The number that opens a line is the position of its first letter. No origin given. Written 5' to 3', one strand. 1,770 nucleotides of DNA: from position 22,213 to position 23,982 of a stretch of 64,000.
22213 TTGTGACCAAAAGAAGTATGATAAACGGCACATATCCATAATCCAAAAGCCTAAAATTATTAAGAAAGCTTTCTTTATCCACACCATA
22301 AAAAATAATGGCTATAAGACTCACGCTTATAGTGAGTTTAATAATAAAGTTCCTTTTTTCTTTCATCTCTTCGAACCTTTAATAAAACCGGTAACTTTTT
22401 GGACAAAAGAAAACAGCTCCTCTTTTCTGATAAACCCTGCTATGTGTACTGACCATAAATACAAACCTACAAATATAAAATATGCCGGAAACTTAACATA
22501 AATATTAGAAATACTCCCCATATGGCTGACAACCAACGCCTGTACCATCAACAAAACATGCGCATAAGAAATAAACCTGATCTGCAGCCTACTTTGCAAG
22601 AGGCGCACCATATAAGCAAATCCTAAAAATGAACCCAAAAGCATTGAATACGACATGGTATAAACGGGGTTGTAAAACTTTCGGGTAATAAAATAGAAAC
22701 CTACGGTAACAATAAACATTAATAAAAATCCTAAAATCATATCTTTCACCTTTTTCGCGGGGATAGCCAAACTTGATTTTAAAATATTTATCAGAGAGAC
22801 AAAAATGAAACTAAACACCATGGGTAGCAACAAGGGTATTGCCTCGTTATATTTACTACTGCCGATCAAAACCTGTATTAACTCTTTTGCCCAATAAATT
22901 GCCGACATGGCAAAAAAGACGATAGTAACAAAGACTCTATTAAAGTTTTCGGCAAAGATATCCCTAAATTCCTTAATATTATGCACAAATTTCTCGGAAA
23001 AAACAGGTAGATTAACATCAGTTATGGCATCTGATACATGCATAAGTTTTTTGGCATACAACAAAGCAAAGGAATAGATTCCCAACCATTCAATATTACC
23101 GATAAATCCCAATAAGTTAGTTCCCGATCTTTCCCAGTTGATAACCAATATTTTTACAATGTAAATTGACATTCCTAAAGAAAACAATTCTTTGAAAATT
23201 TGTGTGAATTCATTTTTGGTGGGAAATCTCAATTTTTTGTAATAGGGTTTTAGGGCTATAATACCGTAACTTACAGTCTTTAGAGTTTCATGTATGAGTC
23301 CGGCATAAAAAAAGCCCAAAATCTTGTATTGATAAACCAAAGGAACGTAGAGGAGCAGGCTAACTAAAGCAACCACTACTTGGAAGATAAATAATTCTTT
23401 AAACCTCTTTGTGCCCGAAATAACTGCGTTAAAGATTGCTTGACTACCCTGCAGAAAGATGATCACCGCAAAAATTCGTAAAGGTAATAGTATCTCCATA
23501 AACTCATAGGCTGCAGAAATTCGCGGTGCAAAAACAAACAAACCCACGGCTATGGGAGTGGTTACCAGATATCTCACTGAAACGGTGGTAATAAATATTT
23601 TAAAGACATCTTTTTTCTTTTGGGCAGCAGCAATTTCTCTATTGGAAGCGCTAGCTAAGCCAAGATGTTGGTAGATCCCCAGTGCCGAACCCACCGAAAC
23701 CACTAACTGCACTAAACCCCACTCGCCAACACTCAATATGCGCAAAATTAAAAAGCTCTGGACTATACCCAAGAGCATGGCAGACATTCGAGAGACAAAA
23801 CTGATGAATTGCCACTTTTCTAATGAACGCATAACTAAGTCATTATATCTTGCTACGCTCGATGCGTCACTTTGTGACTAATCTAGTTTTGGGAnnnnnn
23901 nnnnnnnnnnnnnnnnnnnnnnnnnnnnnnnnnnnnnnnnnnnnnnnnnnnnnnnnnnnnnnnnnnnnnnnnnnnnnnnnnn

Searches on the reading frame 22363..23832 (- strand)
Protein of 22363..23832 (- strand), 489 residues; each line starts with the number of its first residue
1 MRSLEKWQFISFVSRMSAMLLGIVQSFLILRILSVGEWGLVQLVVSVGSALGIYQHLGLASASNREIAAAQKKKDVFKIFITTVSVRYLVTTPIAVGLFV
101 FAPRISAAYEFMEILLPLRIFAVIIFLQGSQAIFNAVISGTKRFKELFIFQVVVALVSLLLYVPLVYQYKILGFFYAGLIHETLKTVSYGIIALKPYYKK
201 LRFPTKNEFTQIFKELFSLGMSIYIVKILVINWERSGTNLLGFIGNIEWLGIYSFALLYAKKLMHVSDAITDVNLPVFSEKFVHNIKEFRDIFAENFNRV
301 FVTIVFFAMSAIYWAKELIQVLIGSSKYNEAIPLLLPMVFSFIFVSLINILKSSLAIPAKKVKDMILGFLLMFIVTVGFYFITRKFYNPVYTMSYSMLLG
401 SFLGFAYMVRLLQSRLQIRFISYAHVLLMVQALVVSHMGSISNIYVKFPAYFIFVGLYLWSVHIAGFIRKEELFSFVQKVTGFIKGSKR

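Call 14: search_protein_families(library=pfam, proteins=[window:22363-23832:-])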
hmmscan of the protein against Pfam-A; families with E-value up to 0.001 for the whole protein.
window:22363-23832:- (489 aa): 2 families
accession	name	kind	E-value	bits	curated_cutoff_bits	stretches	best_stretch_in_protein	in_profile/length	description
PF13440.11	Polysacc_synt_3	-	1.8e-18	67.3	23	1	31-332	4-292/293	Polysaccharide biosynthesis protein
PF01943.22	Polysacc_synt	-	3.2e-15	56.7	28.2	1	9-280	6-272/274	Polysaccharide biosynthesis protein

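Call 37: find_homologous_proteins(query=window:22363-23832:-, max_evalue=1e-60)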
Query window:22363-23832:- (489 aa): 263 proteins with E <= 1e-60 among 8000 candidates; the best 120 are listed.
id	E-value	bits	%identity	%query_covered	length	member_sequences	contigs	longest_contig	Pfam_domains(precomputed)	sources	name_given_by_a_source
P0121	7.6e-293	990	100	97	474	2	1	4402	PF01943.23,PF13440.12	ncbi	-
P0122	2.5e-210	718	70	99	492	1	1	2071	PF01943.23,PF13440.12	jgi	jgi:O-antigen/teichoic acid export membrane protein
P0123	3.4e-206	704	69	98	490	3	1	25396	PF01943.23,PF13440.12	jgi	-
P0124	6.7e-206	703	68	100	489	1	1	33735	PF01943.23,PF13440.12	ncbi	ncbi:oligosaccharide flippase family protein [Patescibacteria group bacterium]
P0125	1.5e-204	699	67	100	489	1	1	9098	PF01943.23,PF13440.12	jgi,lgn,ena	-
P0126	3.5e-204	698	68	100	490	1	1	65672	PF01943.23,PF13440.12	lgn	-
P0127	1.6e-203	695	69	99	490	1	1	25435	PF01943.23,PF13440.12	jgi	-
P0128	8.7e-203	693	67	100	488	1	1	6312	PF01943.23,PF13440.12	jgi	-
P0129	1.3e-202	692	69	97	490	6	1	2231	PF01943.23,PF13440.12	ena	-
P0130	3.8e-202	691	66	99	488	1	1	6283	PF01943.23,PF13440.12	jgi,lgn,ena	-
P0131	1.2e-200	686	70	98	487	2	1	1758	PF01943.23,PF13440.12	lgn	-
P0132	1.5e-193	663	65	98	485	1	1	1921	PF01943.23,PF13440.12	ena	-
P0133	6.0e-193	661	66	94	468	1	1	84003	PF01943.23,PF13440.12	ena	-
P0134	6.3e-192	657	64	98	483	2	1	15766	PF01943.23,PF13440.12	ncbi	ncbi:oligosaccharide flippase family protein [Patescibacteria group bacterium]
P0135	4.2e-188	645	65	98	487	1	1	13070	PF01943.23,PF13440.12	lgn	-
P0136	4.6e-187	641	61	98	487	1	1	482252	PF01943.23,PF13440.12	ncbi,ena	-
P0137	9.6e-185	634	64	97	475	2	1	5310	PF01943.23,PF13440.12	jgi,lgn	-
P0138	2.8e-177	609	59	99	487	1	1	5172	PF01943.23,PF13440.12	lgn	-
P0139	1.2e-174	600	60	96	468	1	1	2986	PF01943.23,PF13440.12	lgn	-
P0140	3.6e-172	592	59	97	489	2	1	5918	PF01943.23,PF13440.12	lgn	-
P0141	3.1e-168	579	57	96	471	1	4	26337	PF01943.23,PF13440.12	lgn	-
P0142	4.8e-163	562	55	97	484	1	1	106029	PF01943.23,PF13440.12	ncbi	ncbi:oligosaccharide flippase family protein [Patescibacteria group bacterium]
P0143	1.2e-162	561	55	100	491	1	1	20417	PF01943.23,PF13440.12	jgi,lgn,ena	-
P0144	7.3e-155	535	51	100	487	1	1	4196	PF01943.23,PF13440.12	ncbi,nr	ncbi:oligosaccharide flippase family protein [Patescibacteria group bacterium]|nr:oligosaccharide fl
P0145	4.0e-154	533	52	99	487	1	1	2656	PF01943.23,PF13440.12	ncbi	-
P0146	1.2e-152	528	51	97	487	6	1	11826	PF01943.23,PF13440.12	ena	-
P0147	7.0e-151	522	51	99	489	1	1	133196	PF01943.23,PF13440.12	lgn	-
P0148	1.7e-149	517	51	99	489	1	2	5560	PF01943.23,PF13440.12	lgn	-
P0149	8.5e-149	515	49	98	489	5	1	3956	PF01943.23,PF13440.12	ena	-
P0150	1.3e-146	508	47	100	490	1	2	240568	PF01943.23,PF13440.12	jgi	jgi:O-antigen/teichoic acid export membrane protein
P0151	3.1e-146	507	49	97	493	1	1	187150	PF01943.23,PF13440.12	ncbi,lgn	-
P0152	3.8e-146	506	49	98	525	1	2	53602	PF01943.23,PF13440.12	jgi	jgi:O-antigen/teichoic acid export membrane protein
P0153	1.0e-145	505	49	98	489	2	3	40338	PF01943.23,PF13440.12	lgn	-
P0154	1.9e-145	504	50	99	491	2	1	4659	PF01943.23,PF13440.12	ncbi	-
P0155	3.2e-145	503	49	99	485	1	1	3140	PF01943.23,PF13440.12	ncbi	ncbi:MAG: oligosaccharide flippase family protein [Bacteroidota bacterium]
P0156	1.4e-144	501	47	97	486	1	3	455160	PF01943.23,PF13440.12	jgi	jgi:O-antigen/teichoic acid export membrane protein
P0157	1.1e-143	498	48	99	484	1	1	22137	PF01943.23,PF13440.12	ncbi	-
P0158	8.2e-143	495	49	99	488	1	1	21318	PF01943.23,PF13440.12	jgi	jgi:O-antigen/teichoic acid export membrane protein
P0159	2.6e-142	494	49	98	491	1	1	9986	PF01943.23,PF13440.12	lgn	-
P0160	4.1e-141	490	48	98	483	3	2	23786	PF01943.23,PF13440.12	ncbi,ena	-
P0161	1.2e-140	488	47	99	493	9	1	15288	PF01943.23,PF13440.12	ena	-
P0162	2.7e-140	487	47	99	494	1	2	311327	PF01943.23,PF13440.12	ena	-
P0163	4.6e-140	486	48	97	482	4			PF01943.23,PF13440.12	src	-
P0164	5.9e-140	486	48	99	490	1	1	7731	PF01943.23,PF13440.12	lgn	-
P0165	7.2e-140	486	49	100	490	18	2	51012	PF01943.23,PF13440.12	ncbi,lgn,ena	-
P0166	7.6e-140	486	47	99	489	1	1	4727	PF01943.23,PF13440.12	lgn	-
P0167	1.0e-139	485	48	98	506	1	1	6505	PF01943.23,PF13440.12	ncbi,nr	ncbi:MAG: oligosaccharide flippase family protein, partial [Candidatus Magasanikbacteria bacterium]|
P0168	2.2e-139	484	48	98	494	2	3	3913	PF01943.23,PF13440.12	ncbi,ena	-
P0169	8.8e-139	482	48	100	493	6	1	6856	PF01943.23,PF13440.12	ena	-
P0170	1.4e-138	481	49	97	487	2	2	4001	PF01943.23,PF13440.12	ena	-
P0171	1.4e-138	481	47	98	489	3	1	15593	PF01943.23,PF13440.12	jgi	-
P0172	1.6e-138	481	49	100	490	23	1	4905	PF01943.23,PF13440.12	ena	-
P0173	3.0e-138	480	49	97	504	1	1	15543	PF01943.23,PF13440.12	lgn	-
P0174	4.2e-138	480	47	98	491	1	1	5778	PF01943.23,PF13440.12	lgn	-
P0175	6.3e-138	479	47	100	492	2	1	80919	PF01943.23,PF13440.12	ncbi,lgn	-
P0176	7.4e-138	479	47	100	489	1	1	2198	PF01943.23,PF13440.12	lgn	-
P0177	1.6e-137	478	49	97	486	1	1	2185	PF01943.23,PF13440.12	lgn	-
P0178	2.4e-137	477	47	98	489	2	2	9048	PF01943.23,PF13440.12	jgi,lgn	-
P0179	2.6e-137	477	48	100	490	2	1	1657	PF01943.23,PF13440.12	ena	-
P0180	1.3e-136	475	48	97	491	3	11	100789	PF01943.23,PF13440.12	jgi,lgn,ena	-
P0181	1.3e-136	475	46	100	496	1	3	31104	PF01943.23,PF13440.12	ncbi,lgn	-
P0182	1.5e-136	475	46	100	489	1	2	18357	PF01943.23,PF13440.12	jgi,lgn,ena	jgi:O-antigen/teichoic acid export membrane protein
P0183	2.0e-136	474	47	97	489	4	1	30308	PF01943.23,PF13440.12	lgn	-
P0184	2.9e-136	474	47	100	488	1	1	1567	PF01943.23,PF13440.12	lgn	-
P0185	3.5e-136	473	47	98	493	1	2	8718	PF01943.23,PF13440.12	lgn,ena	-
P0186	4.3e-136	473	47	98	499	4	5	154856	PF01943.23,PF13440.12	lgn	-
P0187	8.4e-136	472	46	99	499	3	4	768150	PF01943.23,PF13440.12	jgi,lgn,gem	-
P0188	1.1e-135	472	46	98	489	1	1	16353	PF01943.23,PF13440.12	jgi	jgi:O-antigen/teichoic acid export membrane protein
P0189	1.8e-135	471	48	98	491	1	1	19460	PF01943.23,PF13440.12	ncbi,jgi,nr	ncbi:oligosaccharide flippase family protein [Patescibacteria group bacterium]|nr:oligosaccharide fl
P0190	2.0e-135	471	47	98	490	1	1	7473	PF01943.23,PF13440.12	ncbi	-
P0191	2.1e-135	471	48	98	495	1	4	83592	PF01943.23,PF13440.12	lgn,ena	-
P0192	2.7e-135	471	49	97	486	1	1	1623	PF01943.23,PF13440.12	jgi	jgi:stage V sporulation protein B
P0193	3.8e-135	470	45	98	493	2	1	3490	PF01943.23,PF13440.12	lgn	-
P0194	3.9e-135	470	46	100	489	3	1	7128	PF01943.23,PF13440.12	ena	-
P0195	5.6e-135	469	46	100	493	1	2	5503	PF01943.23,PF13440.12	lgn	-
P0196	8.9e-135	469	47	100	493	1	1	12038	PF01943.23,PF13440.12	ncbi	-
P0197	1.1e-134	468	49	97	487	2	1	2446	PF01943.23,PF13440.12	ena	-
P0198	2.9e-134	467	46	100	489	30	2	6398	PF01943.23,PF13440.12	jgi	-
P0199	3.8e-134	467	47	98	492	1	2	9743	PF01943.23,PF13440.12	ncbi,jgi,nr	ncbi:MAG: hypothetical protein ACD_22C00170G0003 [uncultured bacterium]|nr:MAG: hypothetical protein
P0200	5.7e-134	466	47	97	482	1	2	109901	PF01943.23,PF13440.12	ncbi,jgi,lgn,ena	ncbi:MAG: oligosaccharide flippase family protein [Patescibacteria group bacterium]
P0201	6.5e-134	466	46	99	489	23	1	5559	PF01943.23,PF13440.12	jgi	-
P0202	7.0e-134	466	46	96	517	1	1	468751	PF01943.23,PF13440.12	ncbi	-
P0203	9.8e-134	465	44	100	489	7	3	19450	PF01943.23,PF13440.12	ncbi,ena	-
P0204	1.6e-133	465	47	97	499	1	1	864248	PF01943.23,PF13440.12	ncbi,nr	ncbi:oligosaccharide flippase family protein [candidate division WWE3 bacterium]|nr:oligosaccharide 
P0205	2.4e-133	464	46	98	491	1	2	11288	PF01943.23,PF13440.12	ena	-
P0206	4.4e-133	463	46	98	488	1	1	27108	PF01943.23,PF13440.12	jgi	jgi:O-antigen/teichoic acid export membrane protein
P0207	5.7e-133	463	48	97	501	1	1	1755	PF01943.23,PF13440.12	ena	-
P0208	7.2e-133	463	47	100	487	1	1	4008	PF01943.23,PF13440.12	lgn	-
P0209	1.6e-132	461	49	97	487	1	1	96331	PF01943.23,PF13440.12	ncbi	ncbi:oligosaccharide flippase family protein [Patescibacteria group bacterium]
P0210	1.8e-132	461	50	90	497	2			PF01943.23,PF13440.12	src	-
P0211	3.2e-132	460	44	100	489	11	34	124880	PF01943.23,PF13440.12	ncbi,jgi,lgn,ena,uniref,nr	ncbi:MAG: Polysaccharide biosynthesis protein [candidate division WWE3 bacterium GW2011_GWF2_41_45]|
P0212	5.1e-132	460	47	97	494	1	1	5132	PF01943.23,PF13440.12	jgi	jgi:O-antigen/teichoic acid export membrane protein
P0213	6.2e-132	459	46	98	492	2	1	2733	PF01943.23,PF13440.12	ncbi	-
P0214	6.9e-132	459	47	97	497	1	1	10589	PF01943.23,PF13440.12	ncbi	-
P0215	8.2e-132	459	46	98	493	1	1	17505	PF01943.23,PF13440.12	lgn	-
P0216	9.4e-132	459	45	98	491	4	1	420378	PF01943.23,PF13440.12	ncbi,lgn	-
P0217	2.5e-131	457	45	100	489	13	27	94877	PF01943.23,PF13440.12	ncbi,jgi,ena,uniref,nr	ncbi:hypothetical protein A3K01_02740 [candidate division WWE3 bacterium RIFOXYD1_FULL_43_17]|uniref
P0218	2.8e-131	457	47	99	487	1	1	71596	PF01943.23,PF13440.12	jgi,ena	jgi:O-antigen/teichoic acid export membrane protein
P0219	2.9e-131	457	47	97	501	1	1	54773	PF01943.23,PF13440.12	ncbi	-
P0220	4.1e-131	457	46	98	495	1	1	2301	PF01943.23,PF13440.12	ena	-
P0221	5.2e-131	456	47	93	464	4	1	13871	PF01943.23,PF13440.12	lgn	-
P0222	5.3e-131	456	46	97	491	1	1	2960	PF01943.23,PF13440.12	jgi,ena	-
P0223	5.5e-131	456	47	100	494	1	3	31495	PF01943.23,PF13440.12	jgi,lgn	-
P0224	7.7e-131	456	49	96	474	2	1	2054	PF01943.23,PF13440.12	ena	-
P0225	1.1e-130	455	46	99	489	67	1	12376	PF01943.23,PF13440.12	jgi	-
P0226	1.3e-130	455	45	98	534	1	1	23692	PF01943.23,PF13440.12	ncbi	-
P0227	1.5e-130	455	47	98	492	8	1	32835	PF01943.23,PF13440.12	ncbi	-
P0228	1.9e-130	455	47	98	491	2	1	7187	PF01943.23,PF13440.12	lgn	-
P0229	2.1e-130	454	45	99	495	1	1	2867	PF01943.23,PF13440.12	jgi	jgi:O-antigen/teichoic acid export membrane protein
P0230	2.2e-130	454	48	97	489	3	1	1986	PF01943.23,PF13440.12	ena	-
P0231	3.0e-130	454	45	100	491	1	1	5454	PF01943.23,PF13440.12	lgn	-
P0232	3.0e-130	454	47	92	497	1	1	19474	PF01943.23,PF13440.12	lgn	-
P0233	3.6e-130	454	46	99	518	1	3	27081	PF01943.23,PF13440.12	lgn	-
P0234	3.8e-130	454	46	100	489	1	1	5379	PF01943.23,PF13440.12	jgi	jgi:O-antigen/teichoic acid export membrane protein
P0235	4.1e-130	453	44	99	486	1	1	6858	PF01943.23,PF13440.12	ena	-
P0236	4.8e-130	453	46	100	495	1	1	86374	PF01943.23,PF13440.12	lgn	-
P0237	9.1e-130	452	46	98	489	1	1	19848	PF01943.23,PF13440.12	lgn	-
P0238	1.7e-129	451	47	97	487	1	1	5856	PF01943.23,PF13440.12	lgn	-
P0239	2.4e-129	451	45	98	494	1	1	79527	PF01943.23,PF13440.12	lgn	-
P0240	2.9e-129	451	46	100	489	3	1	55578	PF01943.23,PF01554.24,PF13440.12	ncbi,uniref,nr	ncbi:oligosaccharide flippase family protein [candidate division WWE3 bacterium]|uniref:Oligosacchar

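Call 38: find_encoding_contigs(protein=P0124, flank=10000, max_places=2)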
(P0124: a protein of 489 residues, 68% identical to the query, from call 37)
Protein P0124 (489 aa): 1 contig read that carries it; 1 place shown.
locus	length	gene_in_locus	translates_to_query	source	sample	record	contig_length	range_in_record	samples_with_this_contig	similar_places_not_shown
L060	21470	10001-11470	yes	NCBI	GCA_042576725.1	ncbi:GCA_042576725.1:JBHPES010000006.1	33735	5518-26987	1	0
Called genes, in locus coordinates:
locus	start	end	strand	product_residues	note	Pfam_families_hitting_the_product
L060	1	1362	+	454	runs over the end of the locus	PF01210:NAD_Gly3P_dh_N (weak), PF01262:AlaDh_PNT_C (faint), PF03446:NAD_binding_2 (faint), PF03721:UDPG_MGDP_dh_N, PF00984:UDPG_MGDP_dh, PF03720:UDPG_MGDP_dh_C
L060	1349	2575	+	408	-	PF00534:Glycos_transf_1, PF13692:Glyco_trans_1_4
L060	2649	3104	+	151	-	-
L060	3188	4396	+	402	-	PF20706:GT4-conflict (faint), PF13439:Glyco_transf_4, PF00534:Glycos_transf_1, PF13692:Glyco_trans_1_4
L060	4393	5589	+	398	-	PF13439:Glyco_transf_4, PF13579:Glyco_trans_4_4, PF00534:Glycos_transf_1, PF13692:Glyco_trans_1_4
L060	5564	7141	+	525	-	PF13231:PMT_2 (weak)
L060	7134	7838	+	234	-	PF00535:Glycos_transf_2, PF10111:Glyco_tranf_2_2 (weak), PF13641:Glyco_tranf_2_3 (weak)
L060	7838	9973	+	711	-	PF09852:DUF2079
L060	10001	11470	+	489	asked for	PF01943:Polysacc_synt, PF13440:Polysacc_synt_3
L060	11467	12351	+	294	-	PF03706:LPG_synthase_TM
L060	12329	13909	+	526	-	PF13231:PMT_2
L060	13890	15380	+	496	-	PF02366:PMT, PF13231:PMT_2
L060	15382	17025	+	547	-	PF13231:PMT_2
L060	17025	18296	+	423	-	PF01943:Polysacc_synt, PF13440:Polysacc_synt_3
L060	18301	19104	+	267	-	PF00535:Glycos_transf_2, PF10111:Glyco_tranf_2_2 (weak), PF13641:Glyco_tranf_2_3 (weak)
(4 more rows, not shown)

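Call 39: find_encoding_contigs(protein=P0126, flank=10000, max_places=2)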
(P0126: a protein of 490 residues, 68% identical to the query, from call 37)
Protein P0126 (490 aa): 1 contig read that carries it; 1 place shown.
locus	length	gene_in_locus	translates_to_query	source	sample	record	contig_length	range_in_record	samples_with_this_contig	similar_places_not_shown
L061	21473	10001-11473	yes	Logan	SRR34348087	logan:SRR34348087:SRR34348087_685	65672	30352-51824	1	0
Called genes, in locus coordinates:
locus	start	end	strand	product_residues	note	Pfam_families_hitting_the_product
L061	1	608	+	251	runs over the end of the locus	PF00535:Glycos_transf_2, PF10111:Glyco_tranf_2_2 (faint), PF13641:Glyco_tranf_2_3 (weak)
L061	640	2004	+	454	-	PF01210:NAD_Gly3P_dh_N (weak), PF03721:UDPG_MGDP_dh_N, PF00984:UDPG_MGDP_dh, PF03720:UDPG_MGDP_dh_C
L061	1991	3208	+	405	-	PF13439:Glyco_transf_4 (weak), PF00534:Glycos_transf_1, PF13692:Glyco_trans_1_4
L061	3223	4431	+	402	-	PF20706:GT4-conflict (faint), PF13439:Glyco_transf_4, PF00534:Glycos_transf_1, PF13692:Glyco_trans_1_4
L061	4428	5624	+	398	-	PF13439:Glyco_transf_4, PF13579:Glyco_trans_4_4, PF00534:Glycos_transf_1, PF13692:Glyco_trans_1_4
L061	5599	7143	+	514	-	PF13231:PMT_2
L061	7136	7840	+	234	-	PF00535:Glycos_transf_2, PF10111:Glyco_tranf_2_2 (weak), PF13641:Glyco_tranf_2_3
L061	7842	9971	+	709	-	PF09852:DUF2079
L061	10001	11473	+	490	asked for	PF01943:Polysacc_synt, PF13440:Polysacc_synt_3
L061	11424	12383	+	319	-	PF03706:LPG_synthase_TM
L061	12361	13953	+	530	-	PF13231:PMT_2 (weak)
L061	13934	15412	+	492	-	PF02366:PMT, PF13231:PMT_2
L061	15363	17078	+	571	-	-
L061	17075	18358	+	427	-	PF01943:Polysacc_synt, PF13440:Polysacc_synt_3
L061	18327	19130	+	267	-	PF00535:Glycos_transf_2, PF10111:Glyco_tranf_2_2 (weak)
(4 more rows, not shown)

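Call 40: find_encoding_contigs(protein=P0123, flank=10000, max_places=2)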
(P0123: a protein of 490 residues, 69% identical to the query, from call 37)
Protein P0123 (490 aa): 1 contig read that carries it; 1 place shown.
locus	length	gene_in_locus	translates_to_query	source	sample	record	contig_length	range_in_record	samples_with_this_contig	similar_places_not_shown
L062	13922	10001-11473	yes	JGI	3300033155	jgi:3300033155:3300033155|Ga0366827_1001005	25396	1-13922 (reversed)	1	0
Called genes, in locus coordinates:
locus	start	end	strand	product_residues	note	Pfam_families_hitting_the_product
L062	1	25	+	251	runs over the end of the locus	PF00535:Glycos_transf_2, PF10111:Glyco_tranf_2_2 (weak), PF13641:Glyco_tranf_2_3 (weak)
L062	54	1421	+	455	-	PF03721:UDPG_MGDP_dh_N, PF00984:UDPG_MGDP_dh, PF03720:UDPG_MGDP_dh_C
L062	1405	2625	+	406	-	PF13477:Glyco_trans_4_2 (faint), PF13439:Glyco_transf_4, PF00534:Glycos_transf_1, PF13692:Glyco_trans_1_4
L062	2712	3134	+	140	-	-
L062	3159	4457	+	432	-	PF20706:GT4-conflict (faint), PF13439:Glyco_transf_4, PF13579:Glyco_trans_4_4, PF00534:Glycos_transf_1, PF13692:Glyco_trans_1_4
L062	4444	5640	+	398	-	PF13439:Glyco_transf_4, PF13579:Glyco_trans_4_4, PF00534:Glycos_transf_1, PF13692:Glyco_trans_1_4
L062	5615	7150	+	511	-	PF13231:PMT_2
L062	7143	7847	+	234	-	PF00535:Glycos_transf_2, PF10111:Glyco_tranf_2_2 (weak), PF13641:Glyco_tranf_2_3 (weak)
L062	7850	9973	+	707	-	PF09852:DUF2079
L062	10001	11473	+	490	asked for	PF01943:Polysacc_synt, PF13440:Polysacc_synt_3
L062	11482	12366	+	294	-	PF03706:LPG_synthase_TM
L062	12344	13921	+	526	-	?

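Call 41: find_encoding_contigs(protein=P0136, flank=10000, max_places=2)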
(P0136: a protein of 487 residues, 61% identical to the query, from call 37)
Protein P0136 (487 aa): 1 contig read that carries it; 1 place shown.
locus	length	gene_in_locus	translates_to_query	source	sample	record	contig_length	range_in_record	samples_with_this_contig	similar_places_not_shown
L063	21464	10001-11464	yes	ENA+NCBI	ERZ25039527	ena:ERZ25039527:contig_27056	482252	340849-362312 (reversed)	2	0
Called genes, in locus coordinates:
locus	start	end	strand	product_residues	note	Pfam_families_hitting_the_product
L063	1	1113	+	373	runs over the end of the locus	PF00535:Glycos_transf_2, PF04138:GtrA_DPMS_TM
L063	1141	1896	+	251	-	PF00535:Glycos_transf_2, PF10111:Glyco_tranf_2_2 (weak), PF13641:Glyco_tranf_2_3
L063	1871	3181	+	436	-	PF00534:Glycos_transf_1, PF13692:Glyco_trans_1_4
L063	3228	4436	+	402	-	PF20706:GT4-conflict (faint), PF13439:Glyco_transf_4, PF13579:Glyco_trans_4_4, PF00534:Glycos_transf_1, PF13692:Glyco_trans_1_4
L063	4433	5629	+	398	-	PF13439:Glyco_transf_4, PF13579:Glyco_trans_4_4, PF20706:GT4-conflict (faint), PF00534:Glycos_transf_1, PF13692:Glyco_trans_1_4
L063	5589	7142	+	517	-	-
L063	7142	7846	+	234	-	PF00535:Glycos_transf_2, PF10111:Glyco_tranf_2_2 (weak), PF13641:Glyco_tranf_2_3 (weak)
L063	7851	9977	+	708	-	PF09852:DUF2079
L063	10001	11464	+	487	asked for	PF01943:Polysacc_synt, PF13440:Polysacc_synt_3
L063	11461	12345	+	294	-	PF03706:LPG_synthase_TM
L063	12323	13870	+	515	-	-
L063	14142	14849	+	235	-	PF02366:PMT, PF13231:PMT_2, PF02516:STT3 (weak)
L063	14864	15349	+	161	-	-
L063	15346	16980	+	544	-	PF13231:PMT_2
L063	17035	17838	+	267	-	PF00535:Glycos_transf_2, PF10111:Glyco_tranf_2_2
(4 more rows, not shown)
